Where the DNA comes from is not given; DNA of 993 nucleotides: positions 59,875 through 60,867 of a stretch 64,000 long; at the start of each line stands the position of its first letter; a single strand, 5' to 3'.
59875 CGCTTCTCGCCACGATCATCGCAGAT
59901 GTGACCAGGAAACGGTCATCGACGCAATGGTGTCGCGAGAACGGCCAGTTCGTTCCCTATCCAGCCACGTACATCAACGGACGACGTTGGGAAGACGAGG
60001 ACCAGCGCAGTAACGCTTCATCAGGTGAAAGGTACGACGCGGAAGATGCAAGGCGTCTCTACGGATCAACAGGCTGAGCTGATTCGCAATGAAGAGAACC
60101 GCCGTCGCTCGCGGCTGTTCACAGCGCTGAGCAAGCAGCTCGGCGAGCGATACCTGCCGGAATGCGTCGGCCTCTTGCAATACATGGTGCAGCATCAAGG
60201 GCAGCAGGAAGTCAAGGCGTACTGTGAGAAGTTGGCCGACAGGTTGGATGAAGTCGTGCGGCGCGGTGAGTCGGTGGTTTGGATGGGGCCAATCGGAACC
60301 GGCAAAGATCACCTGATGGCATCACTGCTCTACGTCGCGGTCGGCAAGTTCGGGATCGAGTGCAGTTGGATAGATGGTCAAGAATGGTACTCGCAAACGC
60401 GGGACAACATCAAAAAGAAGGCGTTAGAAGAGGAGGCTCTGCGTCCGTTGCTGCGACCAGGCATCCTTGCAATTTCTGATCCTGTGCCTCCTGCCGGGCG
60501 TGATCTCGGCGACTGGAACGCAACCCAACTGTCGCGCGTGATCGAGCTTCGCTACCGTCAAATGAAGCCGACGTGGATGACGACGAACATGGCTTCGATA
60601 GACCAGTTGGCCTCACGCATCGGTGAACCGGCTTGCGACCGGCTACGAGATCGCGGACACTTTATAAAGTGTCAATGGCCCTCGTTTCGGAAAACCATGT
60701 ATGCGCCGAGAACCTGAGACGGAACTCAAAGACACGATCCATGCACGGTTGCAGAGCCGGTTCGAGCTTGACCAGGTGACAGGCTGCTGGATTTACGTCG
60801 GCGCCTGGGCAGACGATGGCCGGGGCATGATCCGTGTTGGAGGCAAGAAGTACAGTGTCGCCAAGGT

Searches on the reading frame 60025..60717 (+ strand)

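Call 61: search_protein_families(library=phrogs, proteins=[window:60025-60717:+], max_evalue=0.001)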
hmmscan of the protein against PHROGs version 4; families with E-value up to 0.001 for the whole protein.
window:60025-60717:+ (230 aa): 2 families
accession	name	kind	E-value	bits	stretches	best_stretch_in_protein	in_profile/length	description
phrog_50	-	DNA, RNA and nucleotide metabolism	2.8e-18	67.3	1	52-223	341-511/570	DnaC-like helicase loader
phrog_3277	-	DNA, RNA and nucleotide metabolism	4.9e-12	47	1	81-226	10-157/168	DnaC-like helicase loader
